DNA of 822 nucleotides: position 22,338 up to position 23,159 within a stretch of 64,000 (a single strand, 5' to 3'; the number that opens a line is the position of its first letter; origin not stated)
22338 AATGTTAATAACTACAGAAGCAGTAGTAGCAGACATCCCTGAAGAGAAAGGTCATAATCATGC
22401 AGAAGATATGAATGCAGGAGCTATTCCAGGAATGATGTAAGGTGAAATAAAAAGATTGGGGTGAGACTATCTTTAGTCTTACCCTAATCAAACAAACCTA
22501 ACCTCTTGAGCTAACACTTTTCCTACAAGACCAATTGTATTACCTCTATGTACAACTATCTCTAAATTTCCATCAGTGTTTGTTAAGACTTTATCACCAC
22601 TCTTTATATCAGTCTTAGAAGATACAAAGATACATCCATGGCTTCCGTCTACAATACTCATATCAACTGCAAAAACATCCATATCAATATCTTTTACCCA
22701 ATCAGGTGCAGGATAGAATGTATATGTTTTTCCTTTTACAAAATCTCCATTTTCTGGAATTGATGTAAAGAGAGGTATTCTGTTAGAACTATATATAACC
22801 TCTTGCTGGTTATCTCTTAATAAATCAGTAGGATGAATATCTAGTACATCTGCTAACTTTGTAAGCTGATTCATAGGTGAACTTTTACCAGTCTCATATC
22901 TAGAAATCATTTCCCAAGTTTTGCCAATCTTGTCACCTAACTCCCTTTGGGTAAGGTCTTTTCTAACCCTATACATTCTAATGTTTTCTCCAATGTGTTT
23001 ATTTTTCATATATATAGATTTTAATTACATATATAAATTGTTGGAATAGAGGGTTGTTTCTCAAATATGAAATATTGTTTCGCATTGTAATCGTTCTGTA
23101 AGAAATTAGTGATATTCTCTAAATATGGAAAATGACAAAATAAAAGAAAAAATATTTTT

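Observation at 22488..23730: XRE-HTH/S24 self-cleaving repressor adjacent to an ImmA/IrrE (M78)-like HExxH metalloprotease: possible stress or DNA-damage switch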

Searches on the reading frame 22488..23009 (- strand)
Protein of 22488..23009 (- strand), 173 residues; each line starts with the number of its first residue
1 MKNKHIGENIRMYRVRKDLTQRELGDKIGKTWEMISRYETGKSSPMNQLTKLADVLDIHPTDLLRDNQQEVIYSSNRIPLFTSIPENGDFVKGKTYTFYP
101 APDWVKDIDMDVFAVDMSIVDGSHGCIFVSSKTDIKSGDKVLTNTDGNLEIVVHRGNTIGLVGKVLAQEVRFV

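Call 3: search_protein_families(library=pfam, proteins=[window:22488-23009:-], max_evalue=1)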
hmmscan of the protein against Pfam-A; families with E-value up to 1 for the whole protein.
window:22488-23009:- (173 aa): 6 families
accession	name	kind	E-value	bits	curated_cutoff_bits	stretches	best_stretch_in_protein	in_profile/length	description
PF01381.28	HTH_3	-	9.3e-10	38.8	23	1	10-63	1-55/55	Helix-turn-helix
PF15731.11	MqsA_antitoxin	-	1e-07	32.5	30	1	8-64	72-127/131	Antitoxin component of bacterial toxin-antitoxin system, MqsA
PF13560.12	HTH_31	-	1.7e-06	28.7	27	1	6-61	2-59/64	Helix-turn-helix domain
PF13443.12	HTH_26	-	2.8e-05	24.7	22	1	9-67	1-61/63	Cro/C1-type HTH DNA-binding domain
PF12844.13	HTH_19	-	0.021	15.2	30.2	1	7-65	1-60/64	Helix-turn-helix domain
PF04545.22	Sigma70_r4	-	0.26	11.3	24.1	1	10-39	13-41/50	Sigma-70, region 4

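Call 4: search_protein_families(library=ncbifam, proteins=[window:22488-23009:-], max_evalue=1)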
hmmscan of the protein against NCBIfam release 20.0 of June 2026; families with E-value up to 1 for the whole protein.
window:22488-23009:- (173 aa): 13 families
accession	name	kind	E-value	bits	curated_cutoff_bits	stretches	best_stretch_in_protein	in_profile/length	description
NF047948.1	male_kill_WMK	equivalog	9.5e-11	41.7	300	1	4-69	161-227/300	WO male-killing family protein Wmk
NF041951.1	phage_RstR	subfamily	8.7e-10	38.8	80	1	6-70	3-67/108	RstR family transcriptional repressor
TIGR03830.1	CxxCG_CxxCG_HTH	subfamily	1.3e-08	34.7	61.8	1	4-62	64-122/127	type II TA system antitoxin MqsA family protein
NF007257.0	PRK09706.1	subfamily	2.4e-07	30.6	101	1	1-66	1-67/135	transcriptional repressor DicA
TIGR03070.1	couple_hipB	subfamily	1.2e-06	28.3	71.65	1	5-57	2-55/58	type II toxin-antitoxin system Y4mF family antitoxin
TIGR00270.2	TIGR00270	equivalog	1.4e-05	24.9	110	1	7-69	77-140/159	multiprotein bridging factor aMBF1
NF041575.1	antitoxPezA_Strep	equivalog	4.2e-05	23.6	290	1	6-49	2-45/158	type II toxin-antitoxin system antitoxin PezA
NF007408.0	PRK09943.1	equivalog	0.0016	18.1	211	1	5-65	5-68/185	HTH-type transcriptional regulator PuuR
NF052239.1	antitox_spr1629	equivalog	0.0055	15.8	335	1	5-61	2-59/377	spr1629 family repressor/antitoxin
NF006015.0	PRK08154.1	subfamily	0.0057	15.8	204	1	5-70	30-96/314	anaerobic benzoate catabolism transcriptional regulator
NF046032.1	TransRegSlrRBacil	equivalog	0.028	14.5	250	1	6-64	2-62/149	HTH-type transcriptional regulator SlrR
NF007271.0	PRK09726.1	equivalog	0.042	13.8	79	1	7-59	14-67/88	type II toxin-antitoxin system antitoxin HipB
NF041858.1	anti_silent_Mip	exception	0.14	11.8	50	1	44-72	13-41/46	anti-silencing protein Mip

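Call 6: find_homologous_proteins(query=window:22488-23009:-, max_evalue=0.001)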
Query window:22488-23009:- (173 aa): 85 proteins with E <= 0.001 among 97 candidates.
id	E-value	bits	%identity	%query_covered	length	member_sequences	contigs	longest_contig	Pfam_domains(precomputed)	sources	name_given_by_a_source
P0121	9.9e-109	379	98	100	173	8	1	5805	PF01381.29,PF15731.12,PF13560.13,PF13443.13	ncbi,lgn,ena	-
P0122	3.9e-85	302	87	100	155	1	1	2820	PF01381.29,PF15731.12,PF13560.13,PF13443.13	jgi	-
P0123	6.5e-76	272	71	100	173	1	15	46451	PF01381.29,PF15731.12,PF13560.13,PF13443.13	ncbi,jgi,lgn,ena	jgi:transcriptional regulator with XRE-family HTH domain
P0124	4.6e-73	263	66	100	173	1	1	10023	PF01381.29,PF15731.12,PF13560.13,PF13443.13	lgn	-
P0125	7.3e-66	239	61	100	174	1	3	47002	PF01381.29,PF13560.13,PF13443.13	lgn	-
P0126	1.3e-65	239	61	100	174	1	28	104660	PF01381.29,PF13560.13,PF13443.13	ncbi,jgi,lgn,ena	-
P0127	1.5e-65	238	64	100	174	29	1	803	PF01381.29,PF13560.13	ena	-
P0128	3.1e-65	237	64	100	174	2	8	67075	PF01381.29,PF13560.13,PF13443.13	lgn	-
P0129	2.0e-64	235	62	100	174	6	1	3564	PF01381.29,PF13560.13,PF13443.13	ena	-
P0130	2.7e-64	234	61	100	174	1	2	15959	PF01381.29,PF13560.13,PF13443.13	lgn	-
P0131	5.5e-64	233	63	100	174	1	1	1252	PF01381.29,PF13560.13,PF13443.13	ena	-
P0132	1.4e-63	232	63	100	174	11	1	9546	PF01381.29,PF13560.13,PF13443.13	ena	-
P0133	3.2e-58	215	59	99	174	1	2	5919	PF01381.29,PF13560.13,PF13443.13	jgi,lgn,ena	-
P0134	5.3e-51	191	53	100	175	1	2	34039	PF01381.29,PF13560.13,PF13443.13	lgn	-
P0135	1.8e-49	186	52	100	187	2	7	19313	PF01381.29,PF13560.13,PF13443.13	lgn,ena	-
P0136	1.3e-48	183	52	100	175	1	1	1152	PF01381.29,PF13443.13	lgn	-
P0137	7.5e-48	181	52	99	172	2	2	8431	PF01381.29,PF13560.13,PF13443.13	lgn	-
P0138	8.8e-48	181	51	99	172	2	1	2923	PF01381.29,PF13560.13,PF13443.13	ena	-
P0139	1.0e-47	180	53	99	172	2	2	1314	PF01381.29,PF13560.13,PF13443.13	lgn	-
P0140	1.1e-47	180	51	99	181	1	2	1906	PF01381.29,PF13560.13,PF13443.13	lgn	-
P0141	1.3e-47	180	51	99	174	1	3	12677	PF12844.14,PF01381.29,PF13560.13,PF13443.13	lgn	-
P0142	2.3e-47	179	51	99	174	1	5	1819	PF12844.14,PF01381.29,PF13560.13,PF13443.13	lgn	-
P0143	4.7e-47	178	50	99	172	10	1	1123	PF01381.29,PF13560.13,PF13443.13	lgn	-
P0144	5.0e-47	178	52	99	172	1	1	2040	PF01381.29,PF13560.13,PF13443.13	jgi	-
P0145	7.0e-47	178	49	99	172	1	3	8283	PF01381.29,PF13560.13,PF13443.13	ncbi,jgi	jgi:transcriptional regulator with XRE-family HTH domain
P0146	1.3e-46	177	49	99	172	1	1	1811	PF01381.29,PF13560.13,PF13443.13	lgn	-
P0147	1.9e-46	176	49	98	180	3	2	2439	PF01381.29,PF13560.13,PF13443.13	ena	-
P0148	2.9e-46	176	51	99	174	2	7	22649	PF01381.29,PF13560.13,PF13443.13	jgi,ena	-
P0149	3.2e-46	175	49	99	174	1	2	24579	PF01381.29,PF13560.13,PF13443.13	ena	-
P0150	4.3e-46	175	50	99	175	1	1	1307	PF01381.29,PF13560.13,PF13443.13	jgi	jgi:transcriptional regulator with XRE-family HTH domain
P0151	5.3e-46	175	49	99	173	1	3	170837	PF01381.29,PF13443.13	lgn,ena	-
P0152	6.1e-46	175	49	99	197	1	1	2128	PF01381.29,PF13560.13,PF13443.13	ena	-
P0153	8.6e-46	174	50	99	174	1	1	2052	PF12844.14,PF01381.29,PF13560.13,PF13443.13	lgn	-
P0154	9.3e-46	174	50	99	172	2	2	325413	PF01381.29,PF13560.13,PF13443.13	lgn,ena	-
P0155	1.1e-45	174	48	99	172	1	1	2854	PF01381.29,PF13560.13,PF13443.13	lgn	-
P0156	1.3e-45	173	48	99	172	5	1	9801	PF12844.14,PF01381.29,PF13560.13,PF13443.13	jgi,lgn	jgi:transcriptional regulator with XRE-family HTH domain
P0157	1.6e-45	173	50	99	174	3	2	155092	PF01381.29,PF13560.13,PF13443.13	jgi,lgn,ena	-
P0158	1.7e-45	173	49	99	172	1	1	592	PF01381.29,PF13560.13,PF13443.13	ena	-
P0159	1.7e-45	173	52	99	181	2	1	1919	PF01381.29,PF13560.13,PF13443.13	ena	-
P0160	1.8e-45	173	48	99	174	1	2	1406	PF01381.29,PF13560.13,PF13443.13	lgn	-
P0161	2.1e-45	173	49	99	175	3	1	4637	PF01381.29,PF13560.13,PF13443.13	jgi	-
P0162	2.4e-45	173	49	99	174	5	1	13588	PF01381.29,PF13560.13,PF13443.13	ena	-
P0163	2.5e-45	173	51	99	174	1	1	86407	PF01381.29,PF13560.13,PF13443.13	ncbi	-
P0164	3.0e-45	172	49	99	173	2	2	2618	PF01381.29,PF13560.13,PF13443.13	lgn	-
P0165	1.1e-44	170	49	99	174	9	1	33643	PF01381.29,PF13560.13,PF13443.13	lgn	-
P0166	2.6e-44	169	50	99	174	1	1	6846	PF01381.29,PF13560.13,PF13443.13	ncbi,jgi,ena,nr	ncbi:helix-turn-helix domain-containing protein [Patescibacteria group bacterium]|nr:helix-turn-heli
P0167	5.9e-44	168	49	99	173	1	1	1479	PF01381.29,PF13560.13,PF13443.13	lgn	-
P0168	1.0e-42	164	50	99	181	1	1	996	PF01381.29,PF13560.13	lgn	-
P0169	1.1e-42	164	49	99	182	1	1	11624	PF01381.29,PF13560.13,PF13443.13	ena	-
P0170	1.7e-42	163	49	99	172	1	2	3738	PF01381.29,PF13560.13,PF13443.13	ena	-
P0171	2.2e-42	163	47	100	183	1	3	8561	PF01381.29,PF13560.13,PF13443.13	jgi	jgi:transcriptional regulator with XRE-family HTH domain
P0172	4.5e-42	162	48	99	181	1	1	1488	PF01381.29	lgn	-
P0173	6.3e-42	162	46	100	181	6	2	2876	PF01381.29,PF13443.13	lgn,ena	-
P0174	1.1e-41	161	47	99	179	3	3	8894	PF01381.29,PF13560.13,PF13443.13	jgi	jgi:transcriptional regulator with XRE-family HTH domain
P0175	2.6e-41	159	48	99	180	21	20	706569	PF01381.29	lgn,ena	-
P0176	3.1e-41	159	48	99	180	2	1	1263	PF01381.29,PF13443.13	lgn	-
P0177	3.5e-41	159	50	99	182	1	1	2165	PF01381.29,PF13560.13,PF13443.13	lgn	-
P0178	5.8e-41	158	48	99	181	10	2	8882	PF01381.29,PF13560.13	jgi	jgi:transcriptional regulator with XRE-family HTH domain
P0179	4.8e-40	155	47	99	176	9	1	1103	PF01381.29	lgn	-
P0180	1.4e-39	154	46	100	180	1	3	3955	PF01381.29,PF13560.13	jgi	jgi:transcriptional regulator with XRE-family HTH domain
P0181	1.9e-38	150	46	99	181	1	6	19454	PF01381.29,PF15731.12,PF13560.13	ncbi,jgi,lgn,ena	ncbi:MAG: helix-turn-helix domain-containing protein [Candidatus Dojkabacteria bacterium]|jgi:transc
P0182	2.1e-38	150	46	99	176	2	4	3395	PF01381.29,PF13560.13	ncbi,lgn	-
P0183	2.7e-36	143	46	100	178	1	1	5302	PF12844.14,PF01381.29,PF13560.13,PF13443.13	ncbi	-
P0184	1.6e-32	131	46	99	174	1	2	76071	PF12844.14,PF01381.29,PF15731.12,PF13560.13,PF13443.13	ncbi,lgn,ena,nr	ncbi:helix-turn-helix domain-containing protein [bacterium]|nr:helix-turn-helix domain-containing pr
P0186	3.3e-31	127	43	100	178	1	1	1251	PF12844.14,PF01381.29,PF15731.12,PF13560.13,PF13443.13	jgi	jgi:transcriptional regulator with XRE-family HTH domain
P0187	9.8e-31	125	42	99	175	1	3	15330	PF01381.29,PF13560.13,PF13443.13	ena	-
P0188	9.0e-30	122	40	99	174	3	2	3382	PF01381.29,PF13443.13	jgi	jgi:transcriptional regulator with XRE-family HTH domain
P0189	1.2e-29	122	42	100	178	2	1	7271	PF12844.14,PF01381.29,PF15731.12,PF13560.13,PF13443.13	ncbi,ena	-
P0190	5.1e-28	116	42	99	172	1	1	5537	PF12844.14,PF01381.29,PF13443.13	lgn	-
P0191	2.6e-27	114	39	99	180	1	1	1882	PF01381.29,PF13560.13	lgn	-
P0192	7.1e-24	103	35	97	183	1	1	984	PF12844.14,PF01381.29,PF13560.13,PF13443.13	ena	-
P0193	1.5e-23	102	36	99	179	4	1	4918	PF01381.29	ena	-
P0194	1.4e-22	99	38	99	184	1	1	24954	PF01381.29,PF13560.13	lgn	-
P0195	1.1e-21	96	39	98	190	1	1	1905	PF12844.14,PF01381.29,PF13443.13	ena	-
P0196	2.0e-21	95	38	99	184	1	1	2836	PF01381.29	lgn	-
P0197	8.6e-21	93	37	99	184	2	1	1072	PF01381.29,PF13560.13,PF13443.13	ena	-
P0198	2.9e-20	91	35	99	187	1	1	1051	PF01381.29,PF13560.13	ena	-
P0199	3.4e-19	88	36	99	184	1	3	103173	PF01381.29,PF13560.13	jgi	jgi:transcriptional regulator with XRE-family HTH domain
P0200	8.5e-19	86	32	99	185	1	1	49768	PF01381.29,PF13443.13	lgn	-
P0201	5.7e-18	84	34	99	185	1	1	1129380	PF12844.14,PF01381.29,PF13560.13,PF13443.13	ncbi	-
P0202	4.9e-17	81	35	99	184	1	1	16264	PF01381.29,PF13560.13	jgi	jgi:transcriptional regulator with XRE-family HTH domain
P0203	1.1e-16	79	37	84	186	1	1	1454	PF01381.29,PF13560.13,PF13443.13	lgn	-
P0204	8.0e-15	73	33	100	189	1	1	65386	PF01381.29,PF13560.13,PF13443.13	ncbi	-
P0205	9.1e-14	70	31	97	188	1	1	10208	PF01381.29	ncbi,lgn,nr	ncbi:helix-turn-helix transcriptional regulator [Candidatus Dojkabacteria bacterium]|nr:helix-turn-h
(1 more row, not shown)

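Call 28: predict_structure(alignment_id=A1)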
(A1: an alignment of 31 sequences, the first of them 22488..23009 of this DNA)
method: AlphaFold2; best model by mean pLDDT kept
length: 173 residues; sequences in the alignment: 31
mean_pLDDT: 89.0   pTM: 0.58
mean pLDDT of the five models: 89.0, 88.9, 87.7, 87.3, 86.5
residues with pLDDT >= 90: 115; 70-90: 45; 50-70: 6; < 50: 7
segments of 3 or more residues with pLDDT < 50: 69-74
pLDDT, mean of each block of 10 residues (from residue 1): 81 93 97 96 92 91 69 67 90 87 88 95 96 94 94 91 96 80
secondary structure, 60 per line:
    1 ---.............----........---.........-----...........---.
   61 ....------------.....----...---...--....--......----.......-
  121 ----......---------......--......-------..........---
elements in order: H4-16 H21-28 H32-40 H46-56 H60-64 E77-81 E97-100 H103-108 E113-116 E125-130 E140-145 E148-153 E161-170

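Call 30: fold_search(model_id=the predicted structure, library=pdb)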
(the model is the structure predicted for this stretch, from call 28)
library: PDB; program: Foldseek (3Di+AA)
matches with E <= 10: 565; with E <= 0.001: 28
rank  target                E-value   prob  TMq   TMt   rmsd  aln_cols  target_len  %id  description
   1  7jvt_C                7.9e-06  1.00  0.38  0.34  12.4       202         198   14  Crystal structure of a lambda-186 hybrid repressor (released 2021-09-08)
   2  3bdn_A                1.5e-05  1.00  0.33  0.25  18.0       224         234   16  Crystal Structure of the Lambda Repressor (released 2008-04-15)
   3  7jvt_D                6.7e-05  1.00  0.40  0.35  12.5       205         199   15  Crystal structure of a lambda-186 hybrid repressor (released 2021-09-08)
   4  1zz9_C                1.8e-04  1.00  0.34  0.31  12.8       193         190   12  Crystal Structure of FeII HppE (released 2005-07-26)
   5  3f52_A                2.0e-04  1.00  0.38  0.80   2.2        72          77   21  Crystal structure of the clp gene regulator ClgR from C. glutamicum (released 2008-11-18)
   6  2b5a_A                2.9e-04  1.00  0.36  0.77   1.9        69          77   26  C.BclI, Control Element of the BclI Restriction-Modification System (released 2006-01-03)
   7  1zzb_A                3.1e-04  1.00  0.34  0.32  15.1       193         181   13  Crystal Structure of CoII HppE in Complex with Substrate (released 2005-07-26)
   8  1zz9_A                3.1e-04  1.00  0.35  0.31  11.8       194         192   13  Crystal Structure of FeII HppE (released 2005-07-26)
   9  2bnm_A                3.3e-04  1.00  0.35  0.31  12.7       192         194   12  The structure of Hydroxypropylphosphonic acid epoxidase from S. wedmorenis. (released 2005-10-05)
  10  2b5a_B                3.7e-04  1.00  0.34  0.75   2.1        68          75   28  C.BclI, Control Element of the BclI Restriction-Modification System (released 2006-01-03)
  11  1zz8_B                4.0e-04  1.00  0.35  0.31  11.9       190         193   14  Crystal Structure of FeII HppE in Complex with Substrate Form 2 (released 2005-07-26)
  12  1zzc_B                4.2e-04  1.00  0.34  0.33  14.0       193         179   13  Crystal Structure of CoII HppE in Complex with Tris Buffer (released 2005-07-26)
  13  1zz8_A                4.2e-04  0.99  0.34  0.31  13.0       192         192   13  Crystal Structure of FeII HppE in Complex with Substrate Form 2 (released 2005-07-26)
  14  1y7y_B                4.5e-04  1.00  0.34  0.85   1.3        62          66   29  High-resolution crystal structure of the restriction-modification controller protein C.AhdI from Aeromonas hydrophila (released 2005-02-22)
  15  1y7y_A                4.5e-04  1.00  0.34  0.81   1.3        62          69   29  High-resolution crystal structure of the restriction-modification controller protein C.AhdI from Aeromonas hydrophila (released 2005-02-22)
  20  3k2z_A                5.4e-04  1.00  0.45  0.41   6.5       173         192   13  Crystal structure of a LexA protein from Thermotoga maritima (released 2010-10-06)
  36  3k2z_B                1.3e-03  1.00  0.44  0.40   9.7       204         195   15  Crystal structure of a LexA protein from Thermotoga maritima (released 2010-10-06)
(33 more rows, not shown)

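Call 31: search_solved_structures(query=A1, max_evalue=1, show_alignments=0)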
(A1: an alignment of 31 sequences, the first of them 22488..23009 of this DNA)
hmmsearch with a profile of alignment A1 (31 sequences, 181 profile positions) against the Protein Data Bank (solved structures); distinct sequences matched with E-value up to 1: 94 (the best 60 are shown).
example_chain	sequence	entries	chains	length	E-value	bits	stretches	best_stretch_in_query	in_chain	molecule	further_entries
9sf2_A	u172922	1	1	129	5.8e-10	42.5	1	4-70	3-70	Transcriptional regulator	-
2p5t_A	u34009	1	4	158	8.6e-09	38.7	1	6-81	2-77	Putative transcriptional regulator PezA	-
3qq6_A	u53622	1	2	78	2.8e-08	37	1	4-70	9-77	HTH-type transcriptional regulator sinR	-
1adr_A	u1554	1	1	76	4.7e-08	36.3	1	1-70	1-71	P22 C2 REPRESSOR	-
5tn0_A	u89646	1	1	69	6.8e-08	35.8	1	6-70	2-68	HTH-type transcriptional regulator SinR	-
1b0n_A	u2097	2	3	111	7.1e-08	35.7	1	6-72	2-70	PROTEIN (SINR PROTEIN) | HTH-TYPE TRANSCRIPTIONAL REGULATOR SINR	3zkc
2r1j_L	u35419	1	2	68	1.8e-07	34.4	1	1-65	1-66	Repressor protein C2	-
1per_L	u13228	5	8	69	1.4e-06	31.5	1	6-70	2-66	PROTEIN (434 REPRESSOR) | 434 REPRESSOR | REPRESSOR PROTEIN CI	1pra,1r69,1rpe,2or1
3jxb_C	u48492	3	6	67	1.9e-06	31.1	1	3-65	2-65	Repressor protein C2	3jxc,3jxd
8tac_A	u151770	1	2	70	2.5e-06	30.7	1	2-56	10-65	DBP48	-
1r63_A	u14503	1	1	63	4.3e-06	29.9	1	6-65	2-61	REPRESSOR PROTEIN FROM BACTERIOPHAGE 434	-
1sq8_A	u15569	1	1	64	5.2e-06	29.6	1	6-65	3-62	dh434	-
1x57_A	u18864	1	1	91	5.4e-06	29.6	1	5-56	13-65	Endothelial differentiation-related factor 1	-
6zvh_i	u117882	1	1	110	9.2e-06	28.8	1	5-55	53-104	Endothelial differentiation-related factor 1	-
9b0q_CH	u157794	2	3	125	1e-05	28.6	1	5-55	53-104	Endothelial differentiation-related factor 1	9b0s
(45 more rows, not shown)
